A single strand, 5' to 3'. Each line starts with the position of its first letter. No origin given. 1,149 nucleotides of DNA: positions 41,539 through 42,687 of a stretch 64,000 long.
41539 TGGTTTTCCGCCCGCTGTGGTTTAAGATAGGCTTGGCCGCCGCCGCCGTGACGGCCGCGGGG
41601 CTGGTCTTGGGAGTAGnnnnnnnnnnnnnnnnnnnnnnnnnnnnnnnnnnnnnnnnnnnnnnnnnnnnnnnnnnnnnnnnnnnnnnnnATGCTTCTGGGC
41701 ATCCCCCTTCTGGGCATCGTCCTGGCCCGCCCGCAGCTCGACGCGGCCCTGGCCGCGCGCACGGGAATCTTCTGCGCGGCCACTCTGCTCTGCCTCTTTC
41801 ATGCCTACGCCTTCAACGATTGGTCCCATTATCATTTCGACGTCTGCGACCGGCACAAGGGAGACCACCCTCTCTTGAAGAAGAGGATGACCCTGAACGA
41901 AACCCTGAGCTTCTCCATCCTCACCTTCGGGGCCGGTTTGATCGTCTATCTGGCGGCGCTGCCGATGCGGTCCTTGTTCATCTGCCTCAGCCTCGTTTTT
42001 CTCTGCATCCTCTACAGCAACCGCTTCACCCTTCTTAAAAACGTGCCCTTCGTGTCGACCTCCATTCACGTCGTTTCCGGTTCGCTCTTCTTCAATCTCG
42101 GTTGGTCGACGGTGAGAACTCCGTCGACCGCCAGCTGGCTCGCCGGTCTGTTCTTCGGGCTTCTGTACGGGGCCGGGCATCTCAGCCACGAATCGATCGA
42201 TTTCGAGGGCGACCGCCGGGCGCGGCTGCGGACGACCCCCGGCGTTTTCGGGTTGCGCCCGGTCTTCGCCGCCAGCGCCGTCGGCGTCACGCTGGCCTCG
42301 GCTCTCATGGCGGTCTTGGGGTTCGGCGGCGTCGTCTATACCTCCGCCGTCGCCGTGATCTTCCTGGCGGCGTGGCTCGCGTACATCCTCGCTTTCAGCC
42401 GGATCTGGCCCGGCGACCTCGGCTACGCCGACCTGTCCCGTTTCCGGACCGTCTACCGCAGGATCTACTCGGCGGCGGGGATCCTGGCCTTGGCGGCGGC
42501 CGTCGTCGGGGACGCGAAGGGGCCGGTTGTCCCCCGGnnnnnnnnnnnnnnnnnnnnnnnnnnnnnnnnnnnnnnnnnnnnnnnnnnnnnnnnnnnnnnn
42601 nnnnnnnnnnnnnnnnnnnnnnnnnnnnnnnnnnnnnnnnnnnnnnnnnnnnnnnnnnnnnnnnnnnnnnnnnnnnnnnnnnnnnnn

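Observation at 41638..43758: Fusion of a UbiA-like polyprenyl/phosphoribosyl transferase domain with an NPP-type phosphodiesterase/phosphatase domain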

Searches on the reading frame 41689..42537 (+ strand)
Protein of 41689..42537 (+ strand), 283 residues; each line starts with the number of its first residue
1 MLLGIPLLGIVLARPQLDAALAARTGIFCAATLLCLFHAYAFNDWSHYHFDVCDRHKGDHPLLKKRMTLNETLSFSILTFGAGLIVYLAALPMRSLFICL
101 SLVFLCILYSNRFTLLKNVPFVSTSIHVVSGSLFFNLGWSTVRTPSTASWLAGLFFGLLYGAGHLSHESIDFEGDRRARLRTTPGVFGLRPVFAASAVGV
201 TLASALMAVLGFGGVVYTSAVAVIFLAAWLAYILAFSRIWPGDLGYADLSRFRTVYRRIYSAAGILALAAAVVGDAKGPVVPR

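Call 18: search_protein_representatives(protein=window:41689-42537:+)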
Query: 283 residues. Proteins with E-value up to 0.001 (for the whole library): 438; up to 1e-10: 178; up to 1e-30: 3. The best 150 are listed.
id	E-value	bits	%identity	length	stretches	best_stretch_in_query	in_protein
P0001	1.1e-180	615.7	100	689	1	1-283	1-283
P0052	1.7e-66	241.2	44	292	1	1-267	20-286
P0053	1.6e-36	142.8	51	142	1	2-141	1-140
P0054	2.2e-30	122.7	34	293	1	1-272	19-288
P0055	1.4e-26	110.2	29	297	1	1-269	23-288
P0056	5.3e-26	108.3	31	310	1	2-269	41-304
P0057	1.6e-25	106.7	32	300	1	2-269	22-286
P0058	1.8e-25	106.6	37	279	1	1-265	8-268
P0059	2.8e-25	105.9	33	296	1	2-271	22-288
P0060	3.5e-24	102.3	30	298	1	3-267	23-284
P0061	3.5e-24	102.3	32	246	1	34-270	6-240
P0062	3.5e-24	102.3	25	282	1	8-270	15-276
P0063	4.5e-24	102.0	33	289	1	1-266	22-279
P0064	7.9e-24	101.2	31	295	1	2-268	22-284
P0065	1.3e-23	100.5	31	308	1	27-266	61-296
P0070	7.7e-23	97.9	35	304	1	2-264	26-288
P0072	2.0e-22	96.6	30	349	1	2-274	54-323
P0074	3.3e-22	95.9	32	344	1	2-212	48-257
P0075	3.4e-22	95.8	30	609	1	2-272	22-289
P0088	2.2e-20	89.8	29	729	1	2-270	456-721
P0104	2.4e-18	83.2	30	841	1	2-273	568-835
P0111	7.2e-18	81.6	34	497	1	3-268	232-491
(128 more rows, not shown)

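Call 19: search_protein_families(library=pfam, proteins=[P0075, P0088, P0104, P0111, P0052, P0054, P0072, P0074], max_evalue=0.001)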
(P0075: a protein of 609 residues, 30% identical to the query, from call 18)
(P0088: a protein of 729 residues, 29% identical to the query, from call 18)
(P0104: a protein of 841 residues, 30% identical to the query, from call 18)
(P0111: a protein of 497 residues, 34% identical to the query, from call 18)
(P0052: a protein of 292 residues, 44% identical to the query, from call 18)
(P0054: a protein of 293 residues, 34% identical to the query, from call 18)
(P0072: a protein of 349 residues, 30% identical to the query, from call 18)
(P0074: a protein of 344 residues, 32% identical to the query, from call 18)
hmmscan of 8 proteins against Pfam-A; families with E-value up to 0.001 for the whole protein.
P0075 (609 aa): 1 family
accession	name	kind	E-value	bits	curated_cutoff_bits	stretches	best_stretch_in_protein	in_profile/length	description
PF01040.23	UbiA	-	1.2e-29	103.8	34.2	1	26-251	4-229/250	UbiA prenyltransferase family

P0088 (729 aa): 8 families
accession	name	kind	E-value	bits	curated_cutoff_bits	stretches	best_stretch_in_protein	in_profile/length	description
PF01040.23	UbiA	-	5.9e-18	65.5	34.2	1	466-684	9-227/250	UbiA prenyltransferase family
PF01494.25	FAD_binding_3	-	3.1e-17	63.3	22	1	27-326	1-309/349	FAD binding domain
PF01266.30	DAO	-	3.2e-09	37.2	27.9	0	29-61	1-33/353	FAD dependent oxidoreductase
PF07992.20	Pyr_redox_2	-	3.7e-07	30.3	26.1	1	28-190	1-119/291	Pyridine nucleotide-disulphide oxidoreductase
PF12831.13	FAD_oxidored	-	1.7e-06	28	27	1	29-187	1-153/416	FAD dependent oxidoreductase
PF04820.20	Trp_halogenase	-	2.7e-06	27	21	0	290-351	310-369/458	Tryptophan halogenase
PF00890.30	FAD_binding_2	-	5.3e-06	26.3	20.4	0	29-58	1-30/414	FAD binding domain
PF03486.20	HI0933_like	-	0.00028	20.8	50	0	29-71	2-44/244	HI0933-like protein Rossmann domain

P0104 (841 aa): 2 families
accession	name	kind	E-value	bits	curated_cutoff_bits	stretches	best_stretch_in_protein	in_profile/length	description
PF04240.17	Caroten_synth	-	3.1e-31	109.4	25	1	294-496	9-206/209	Carotenoid biosynthesis protein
PF01040.23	UbiA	-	2e-17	63.8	34.2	1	578-803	9-232/250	UbiA prenyltransferase family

P0111 (497 aa): 1 family
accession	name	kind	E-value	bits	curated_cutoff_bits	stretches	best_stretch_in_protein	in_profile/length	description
PF01040.23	UbiA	-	1.9e-18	67.1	34.2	1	236-453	6-226/250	UbiA prenyltransferase family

P0052 (292 aa): 1 family
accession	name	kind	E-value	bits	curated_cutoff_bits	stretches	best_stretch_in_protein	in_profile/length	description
PF01040.23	UbiA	-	4.1e-31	108.6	34.2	1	40-257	18-233/250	UbiA prenyltransferase family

P0054 (293 aa): 1 family
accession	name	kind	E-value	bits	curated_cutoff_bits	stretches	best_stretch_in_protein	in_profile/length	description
PF01040.23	UbiA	-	3.7e-22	79.3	34.2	1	30-257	9-236/250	UbiA prenyltransferase family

P0072 (349 aa): 1 family
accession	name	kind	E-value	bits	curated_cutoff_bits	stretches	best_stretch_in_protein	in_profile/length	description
PF01040.23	UbiA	-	7.3e-20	71.7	34.2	1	60-289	7-232/250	UbiA prenyltransferase family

P0074 (344 aa): 1 family
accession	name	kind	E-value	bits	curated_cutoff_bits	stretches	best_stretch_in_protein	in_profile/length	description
PF01040.23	UbiA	-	1.4e-23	83.9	34.2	1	58-268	9-219/250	UbiA prenyltransferase family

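Call 20: search_protein_families(library=ncbifam, proteins=[P0052, P0054, P0055, P0056, P0057, P0058, P0075, P0070], max_evalue=0.001)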
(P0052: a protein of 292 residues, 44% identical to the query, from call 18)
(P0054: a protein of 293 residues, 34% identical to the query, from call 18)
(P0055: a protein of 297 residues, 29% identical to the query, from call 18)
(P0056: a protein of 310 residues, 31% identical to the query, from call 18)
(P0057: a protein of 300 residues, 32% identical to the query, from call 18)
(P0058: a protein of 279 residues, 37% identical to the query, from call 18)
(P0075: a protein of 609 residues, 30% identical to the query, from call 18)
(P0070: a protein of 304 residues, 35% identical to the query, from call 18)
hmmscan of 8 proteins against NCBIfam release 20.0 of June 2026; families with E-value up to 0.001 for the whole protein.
P0052 (292 aa): 13 families
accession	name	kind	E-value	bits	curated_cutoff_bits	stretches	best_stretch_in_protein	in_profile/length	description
NF009523.0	PRK12884.1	equivalog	3e-15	56.2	269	1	23-288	20-271/279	prenyltransferase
TIGR01475.1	ubiA_other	subfamily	1.5e-10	41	180.8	1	29-238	23-230/282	UbiA-like polyprenyltransferase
NF009521.0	PRK12882.1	equivalog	2.2e-10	40.2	296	1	46-246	43-233/280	geranylgeranylglycerol-phosphate geranylgeranyltransferase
TIGR01476.1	chlor_syn_BchG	subfamily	2.3e-09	37.1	212.3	1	51-229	47-224/283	(bacterio)chlorophyll synthase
NF009516.0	PRK12875.1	equivalog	2.8e-09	36.5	205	1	38-230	50-239/292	prenyltransferase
TIGR01474.1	ubiA_proteo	equivalog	2.5e-08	33.7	275.45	1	47-250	46-244/282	4-hydroxybenzoate octaprenyltransferase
TIGR01473.1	cyoE_ctaB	equivalog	5.7e-08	32.9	210.3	1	19-289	12-275/281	heme o synthase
NF008977.0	PRK12324.1-2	equivalog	6.9e-08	32.2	234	1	36-280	31-275/297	decaprenyl-phosphate phosphoribosyltransferase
NF005742.0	PRK07566.1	equivalog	1.4e-05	24.3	313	1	48-227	72-251/315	chlorophyll synthase ChlG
NF009609.0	PRK13106.1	equivalog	3e-05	23.6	349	1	14-227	23-237/301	prenyltransferase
NF009058.0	PRK12392.1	subfamily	0.00014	21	494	1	49-230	59-246/333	bacteriochlorophyll c synthase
NF006088.0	PRK08238.1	equivalog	0.00017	20.4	351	1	37-134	222-318/482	UbiA family prenyltransferase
TIGR02056.1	ChlG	equivalog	0.00055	19.6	436.45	1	44-223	56-240/306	chlorophyll synthase ChlG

P0054 (293 aa): 10 families
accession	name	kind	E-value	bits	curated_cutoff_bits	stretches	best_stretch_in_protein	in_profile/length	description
NF009523.0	PRK12884.1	equivalog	7.3e-15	54.9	269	1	7-288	6-275/279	prenyltransferase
NF009522.0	PRK12883.1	equivalog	6.2e-09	35.7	353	1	26-254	21-245/279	geranylgeranylglycerol-phosphate geranylgeranyltransferase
NF009521.0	PRK12882.1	equivalog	5.4e-07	29.1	296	1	8-270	8-256/280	geranylgeranylglycerol-phosphate geranylgeranyltransferase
NF008977.0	PRK12324.1-2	equivalog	1.7e-06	27.7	234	1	5-160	5-149/297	decaprenyl-phosphate phosphoribosyltransferase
TIGR01473.1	cyoE_ctaB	equivalog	1.9e-06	27.9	210.3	1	19-289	14-276/281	heme o synthase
NF004749.0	PRK06080.1-1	equivalog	5.7e-06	25.7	277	1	98-291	117-309/311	1,4-dihydroxy-2-naphthoate polyprenyltransferase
NF009526.0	PRK12888.1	equivalog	1.9e-05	24.2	364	1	69-243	80-251/301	4-hydroxybenzoate octaprenyltransferase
NF005742.0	PRK07566.1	equivalog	8e-05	21.9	313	1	44-241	68-267/315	chlorophyll synthase ChlG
NF041584.1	MqnP_SCO4491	exception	0.00017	21.4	420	1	69-244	68-240/285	menaquinone biosynthesis prenyltransferase MqnP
NF006088.0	PRK08238.1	equivalog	0.00018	20.3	351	1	5-126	195-312/482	UbiA family prenyltransferase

P0055 (297 aa): 18 families
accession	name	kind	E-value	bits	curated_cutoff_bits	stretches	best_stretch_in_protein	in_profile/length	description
NF009523.0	PRK12884.1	equivalog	2.1e-17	63.3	269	1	8-291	3-274/279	prenyltransferase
NF009522.0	PRK12883.1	equivalog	1.9e-10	40.7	353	1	9-237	3-230/279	geranylgeranylglycerol-phosphate geranylgeranyltransferase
TIGR01475.1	ubiA_other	subfamily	4.4e-10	39.5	180.8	1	9-257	2-249/282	UbiA-like polyprenyltransferase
NF009516.0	PRK12875.1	equivalog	2.5e-09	36.6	205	1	15-291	23-285/292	prenyltransferase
TIGR01473.1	cyoE_ctaB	equivalog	4.6e-09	36.4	210.3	1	10-227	1-221/281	heme o synthase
NF009058.0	PRK12392.1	subfamily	6.3e-09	35.3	494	1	55-262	62-275/333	bacteriochlorophyll c synthase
NF008977.0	PRK12324.1-2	equivalog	3.3e-07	30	234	1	22-159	19-148/297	decaprenyl-phosphate phosphoribosyltransferase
TIGR01476.1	chlor_syn_BchG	subfamily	4.3e-07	29.7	212.3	1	52-259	45-250/283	(bacterio)chlorophyll synthase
TIGR01474.1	ubiA_proteo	equivalog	7.9e-07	28.8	275.45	1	40-239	36-231/282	4-hydroxybenzoate octaprenyltransferase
NF005742.0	PRK07566.1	equivalog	9.7e-07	28.2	313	1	41-250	59-270/315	chlorophyll synthase ChlG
NF009525.0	PRK12887.1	equivalog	1.1e-06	28.3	226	1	24-282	33-295/310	homogentisate phytyltransferase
NF010119.0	PRK13595.1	equivalog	1.2e-06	28.2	248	1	23-229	31-230/292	prenyltransferase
NF003349.0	PRK04375.1-2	equivalog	6.1e-06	25.6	246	1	5-122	21-135/318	heme o synthase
NF009608.0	PRK13105.1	equivalog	4e-05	22.9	217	1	38-262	38-258/291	prenyltransferase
TIGR02056.1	ChlG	equivalog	0.00014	21.6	436.45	1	43-241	52-254/306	chlorophyll synthase ChlG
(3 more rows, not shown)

P0056 (310 aa): 7 families
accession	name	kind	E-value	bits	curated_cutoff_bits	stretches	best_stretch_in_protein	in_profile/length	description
NF009523.0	PRK12884.1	equivalog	2.1e-10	40.3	269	1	68-244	43-216/279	prenyltransferase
NF009521.0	PRK12882.1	equivalog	2.2e-09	37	296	1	66-282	43-258/280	geranylgeranylglycerol-phosphate geranylgeranyltransferase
NF009516.0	PRK12875.1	equivalog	2.5e-07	30.1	205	1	41-242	32-234/292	prenyltransferase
NF009522.0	PRK12883.1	equivalog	0.00016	21.3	353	1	73-236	48-209/279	geranylgeranylglycerol-phosphate geranylgeranyltransferase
TIGR01476.1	chlor_syn_BchG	subfamily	0.00029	20.4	212.3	1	72-249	48-227/283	(bacterio)chlorophyll synthase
NF006088.0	PRK08238.1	equivalog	0.00046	19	351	1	57-148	222-315/482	UbiA family prenyltransferase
NF009608.0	PRK13105.1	equivalog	0.00069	18.9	217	1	110-277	101-258/291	prenyltransferase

P0057 (300 aa): 17 families
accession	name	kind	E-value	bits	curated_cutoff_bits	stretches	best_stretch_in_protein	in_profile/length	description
NF009516.0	PRK12875.1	equivalog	4e-15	55.6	205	1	20-253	30-256/292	prenyltransferase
NF009523.0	PRK12884.1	equivalog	1.7e-11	43.9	269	1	28-287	25-273/279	prenyltransferase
NF009522.0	PRK12883.1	equivalog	9.3e-11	41.7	353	1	25-248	18-229/279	geranylgeranylglycerol-phosphate geranylgeranyltransferase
NF009521.0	PRK12882.1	equivalog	5.1e-09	35.8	296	1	15-279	13-269/280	geranylgeranylglycerol-phosphate geranylgeranyltransferase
NF009608.0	PRK13105.1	equivalog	1.3e-08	34.4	217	1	61-229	60-231/291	prenyltransferase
NF004617.0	PRK05951.1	equivalog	1.5e-07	30.9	239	1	51-254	58-269/306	prenyltransferase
NF004749.0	PRK06080.1-1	equivalog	2.1e-07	30.4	277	1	47-239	58-258/311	1,4-dihydroxy-2-naphthoate polyprenyltransferase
NF004751.0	PRK06080.1-3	equivalog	5.1e-07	29.5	264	1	43-239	46-243/296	1,4-dihydroxy-2-naphthoate polyprenyltransferase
NF010119.0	PRK13595.1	equivalog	1.3e-06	28.2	248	1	59-226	63-229/292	prenyltransferase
TIGR01476.1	chlor_syn_BchG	subfamily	1.7e-06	27.7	212.3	1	57-236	52-231/283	(bacterio)chlorophyll synthase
TIGR01473.1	cyoE_ctaB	equivalog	1.9e-06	27.9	210.3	1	28-131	21-125/281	heme o synthase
NF009926.0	PRK13387.1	equivalog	2.1e-06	27.1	316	0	169-249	192-273/317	1,4-dihydroxy-2-naphthoate polyprenyltransferase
NF009525.0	PRK12887.1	equivalog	2.4e-06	27.1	226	1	97-255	106-272/310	homogentisate phytyltransferase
TIGR01474.1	ubiA_proteo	equivalog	1.8e-05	24.4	275.45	1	43-244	41-241/282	4-hydroxybenzoate octaprenyltransferase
NF005742.0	PRK07566.1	equivalog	2.4e-05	23.6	313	1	53-229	76-254/315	chlorophyll synthase ChlG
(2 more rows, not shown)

P0058 (279 aa): 5 families
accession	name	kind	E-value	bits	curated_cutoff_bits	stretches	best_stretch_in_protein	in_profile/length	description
NF009523.0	PRK12884.1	equivalog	4.3e-08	32.7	269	1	38-230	45-234/279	prenyltransferase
NF005742.0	PRK07566.1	equivalog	1.1e-06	28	313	1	30-213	67-252/315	chlorophyll synthase ChlG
TIGR01476.1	chlor_syn_BchG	subfamily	1.9e-06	27.6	212.3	1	30-214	39-224/283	(bacterio)chlorophyll synthase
NF009516.0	PRK12875.1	equivalog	5.5e-06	25.7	205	1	34-212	56-236/292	prenyltransferase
NF009525.0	PRK12887.1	equivalog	0.00011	21.7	226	1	35-214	57-244/310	homogentisate phytyltransferase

P0075 (609 aa): 15 families
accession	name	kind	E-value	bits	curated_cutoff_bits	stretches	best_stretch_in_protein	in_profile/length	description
NF009516.0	PRK12875.1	equivalog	4.4e-14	52.2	205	1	22-232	32-241/292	prenyltransferase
TIGR01476.1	chlor_syn_BchG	subfamily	7.7e-10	38.7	212.3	1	48-211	43-206/283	(bacterio)chlorophyll synthase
NF009058.0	PRK12392.1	subfamily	6.5e-09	35.3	494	1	120-237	135-253/333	bacteriochlorophyll c synthase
NF009523.0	PRK12884.1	equivalog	7.1e-09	35.2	269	1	42-223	36-212/279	prenyltransferase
NF009608.0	PRK13105.1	equivalog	6.5e-08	32.1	217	1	59-259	58-258/291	prenyltransferase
NF004617.0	PRK05951.1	equivalog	1e-07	31.4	239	1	46-221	53-236/306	prenyltransferase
TIGR01474.1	ubiA_proteo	equivalog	2.5e-07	30.5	275.45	1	39-250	37-242/282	4-hydroxybenzoate octaprenyltransferase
NF005742.0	PRK07566.1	equivalog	1.1e-06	28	313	1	45-228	68-252/315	chlorophyll synthase ChlG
TIGR01473.1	cyoE_ctaB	equivalog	1.8e-06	28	210.3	1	27-171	20-163/281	heme o synthase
NF010119.0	PRK13595.1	equivalog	1.2e-05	25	248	1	40-229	47-232/292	prenyltransferase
NF009521.0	PRK12882.1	equivalog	1.5e-05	24.4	296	1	28-218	26-210/280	geranylgeranylglycerol-phosphate geranylgeranyltransferase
NF009525.0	PRK12887.1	equivalog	4.4e-05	23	226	1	88-222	97-239/310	homogentisate phytyltransferase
NF009522.0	PRK12883.1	equivalog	8.7e-05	22.1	353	1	28-221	24-208/279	geranylgeranylglycerol-phosphate geranylgeranyltransferase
NF004749.0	PRK06080.1-1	equivalog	0.00043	19.5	277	0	167-239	185-257/311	1,4-dihydroxy-2-naphthoate polyprenyltransferase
NF003348.0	PRK04375.1-1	equivalog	0.00098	18.6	285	0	46-117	40-111/292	heme o synthase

P0070 (304 aa): 5 families
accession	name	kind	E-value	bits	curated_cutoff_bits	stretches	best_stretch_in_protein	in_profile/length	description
NF009516.0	PRK12875.1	equivalog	1.5e-07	30.8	205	1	24-267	29-272/292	prenyltransferase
NF010119.0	PRK13595.1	equivalog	1.6e-05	24.6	248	1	90-237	89-235/292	prenyltransferase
NF009523.0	PRK12884.1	equivalog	2.4e-05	23.7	269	1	95-292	82-274/279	prenyltransferase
NF009525.0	PRK12887.1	equivalog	0.0001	21.7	226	1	102-288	106-301/310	homogentisate phytyltransferase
TIGR01476.1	chlor_syn_BchG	subfamily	0.00059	19.4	212.3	1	100-270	88-260/283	(bacterio)chlorophyll synthase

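Call 21: find_encoding_contigs(protein=P0052, flank=8000, max_places=4)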
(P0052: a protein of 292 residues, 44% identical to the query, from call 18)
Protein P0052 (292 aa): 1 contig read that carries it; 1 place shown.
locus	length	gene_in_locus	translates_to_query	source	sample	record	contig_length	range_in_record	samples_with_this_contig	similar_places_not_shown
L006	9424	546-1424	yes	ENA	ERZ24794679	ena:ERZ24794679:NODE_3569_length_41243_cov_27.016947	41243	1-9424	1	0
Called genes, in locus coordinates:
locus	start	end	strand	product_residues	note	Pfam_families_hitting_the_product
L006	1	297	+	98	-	?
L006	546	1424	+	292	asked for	PF01040:UbiA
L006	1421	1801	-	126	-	PF01740:STAS, PF13466:STAS_2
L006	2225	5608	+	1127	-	-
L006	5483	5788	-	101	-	-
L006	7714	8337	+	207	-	-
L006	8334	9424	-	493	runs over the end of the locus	PF25062:ARM_TT21_N, PF13432:TPR_16, PF14559:TPR_19, PF13424:TPR_12, PF13432:TPR_16, PF14559:TPR_19, PF00515:TPR_1, PF14559:TPR_19, +33 more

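Call 28: search_solved_structures(query=A2, max_evalue=10, show_alignments=2)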
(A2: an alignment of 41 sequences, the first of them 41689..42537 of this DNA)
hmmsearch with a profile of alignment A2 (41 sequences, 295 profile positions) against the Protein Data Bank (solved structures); distinct sequences matched with E-value up to 10: 8.
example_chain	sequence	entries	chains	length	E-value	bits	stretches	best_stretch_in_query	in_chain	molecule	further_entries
4tq3_A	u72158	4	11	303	8.1e-20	74.1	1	40-255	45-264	Prenyltransferase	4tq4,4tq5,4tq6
6m31_A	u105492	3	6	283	1.2e-18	70.3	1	4-277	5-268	Digeranylgeranylglyceryl phosphate synthase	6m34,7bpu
4od4_A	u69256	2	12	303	3e-10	42.7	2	11-132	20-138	4-hydroxybenzoate octaprenyltransferase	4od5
9sas_C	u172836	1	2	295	5.2e-10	41.9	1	44-263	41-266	Chlorophyll a synthase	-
9sau_C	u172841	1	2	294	5.2e-10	41.9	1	44-263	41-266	Chlorophyll a synthase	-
8j8j_D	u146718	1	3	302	1.6e-08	37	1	10-140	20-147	Decaprenyl-phosphate phosphoribosyltransferase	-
8djk_B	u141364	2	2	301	2.6e-07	33.1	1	5-244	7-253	UbiA prenyltransferase domain-containing protein 1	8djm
8j8k_A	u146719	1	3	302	0.038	16.1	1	10-140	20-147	Decaprenyl-phosphate phosphoribosyltransferase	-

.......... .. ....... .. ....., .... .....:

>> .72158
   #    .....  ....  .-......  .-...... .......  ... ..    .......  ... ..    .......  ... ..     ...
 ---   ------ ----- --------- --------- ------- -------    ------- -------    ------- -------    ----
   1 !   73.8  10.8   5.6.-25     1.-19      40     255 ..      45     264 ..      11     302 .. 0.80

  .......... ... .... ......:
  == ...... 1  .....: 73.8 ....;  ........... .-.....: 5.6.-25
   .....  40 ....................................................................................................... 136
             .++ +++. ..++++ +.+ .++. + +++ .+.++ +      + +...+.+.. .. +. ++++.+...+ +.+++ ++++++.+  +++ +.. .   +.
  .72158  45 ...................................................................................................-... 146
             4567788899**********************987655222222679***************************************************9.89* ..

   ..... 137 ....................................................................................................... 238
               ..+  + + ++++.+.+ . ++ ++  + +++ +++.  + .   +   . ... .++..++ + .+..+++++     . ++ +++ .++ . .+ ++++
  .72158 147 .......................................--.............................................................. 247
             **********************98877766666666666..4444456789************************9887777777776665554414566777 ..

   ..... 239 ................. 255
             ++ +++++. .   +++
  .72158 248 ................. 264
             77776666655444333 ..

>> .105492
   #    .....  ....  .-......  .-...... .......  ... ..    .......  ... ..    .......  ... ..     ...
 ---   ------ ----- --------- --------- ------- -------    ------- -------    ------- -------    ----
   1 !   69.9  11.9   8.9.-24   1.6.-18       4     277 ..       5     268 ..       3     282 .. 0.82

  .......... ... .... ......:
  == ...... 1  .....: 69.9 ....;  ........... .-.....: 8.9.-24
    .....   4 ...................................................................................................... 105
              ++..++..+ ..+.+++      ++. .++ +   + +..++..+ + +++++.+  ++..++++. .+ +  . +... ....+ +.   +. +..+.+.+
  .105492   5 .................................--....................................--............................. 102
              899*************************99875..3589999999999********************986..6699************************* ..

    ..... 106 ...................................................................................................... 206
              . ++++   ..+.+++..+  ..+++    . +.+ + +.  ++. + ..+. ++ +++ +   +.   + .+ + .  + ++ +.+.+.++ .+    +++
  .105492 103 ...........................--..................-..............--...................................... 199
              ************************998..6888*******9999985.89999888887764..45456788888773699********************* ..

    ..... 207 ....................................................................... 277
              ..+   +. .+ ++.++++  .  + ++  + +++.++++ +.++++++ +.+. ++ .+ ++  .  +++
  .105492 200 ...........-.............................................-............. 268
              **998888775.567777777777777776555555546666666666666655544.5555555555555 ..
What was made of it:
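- Rv3806c ranks sixth against the clade profile (1.6e-8, vs 8e-20 and 1e-18) and aligns over the N-terminal half only (call 28).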

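Call 30: find_homologous_proteins(query=A2, max_evalue=1e-8)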
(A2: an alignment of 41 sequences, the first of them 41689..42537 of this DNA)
Query A2 (41 sequences) (283 aa, profile of the alignment): 12 proteins with E <= 1e-8 among 8000 candidates.
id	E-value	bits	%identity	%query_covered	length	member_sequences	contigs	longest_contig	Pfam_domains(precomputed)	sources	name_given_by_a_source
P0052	1.1e-96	341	45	94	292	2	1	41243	PF01040.24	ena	-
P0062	4.0e-92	326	27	94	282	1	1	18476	PF01040.24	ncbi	-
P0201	8.4e-87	309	30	96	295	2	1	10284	PF01040.24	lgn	-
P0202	5.4e-82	293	27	94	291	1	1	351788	PF01040.24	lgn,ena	-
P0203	1.5e-76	275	48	94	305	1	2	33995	PF01040.24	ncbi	-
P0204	5.1e-16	76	29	70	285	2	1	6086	PF01040.24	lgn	-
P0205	1.4e-15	75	31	36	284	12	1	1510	PF01040.24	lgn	-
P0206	9.2e-11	59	32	10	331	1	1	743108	PF01040.24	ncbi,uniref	ncbi:UbiA prenyltransferase family protein [Streptomyces sp. NPDC000594]|uniref:UbiA prenyltransfera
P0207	2.4e-10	58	23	77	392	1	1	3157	PF01040.24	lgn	-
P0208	4.1e-10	57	22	64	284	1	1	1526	PF01040.24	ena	-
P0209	1.2e-9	56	-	-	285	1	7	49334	PF01040.24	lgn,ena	-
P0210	4.5e-9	54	29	12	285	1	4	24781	PF01040.24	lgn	-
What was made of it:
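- Tried and rejected: The word-indexed profile search returned only 12 hits (call 30).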
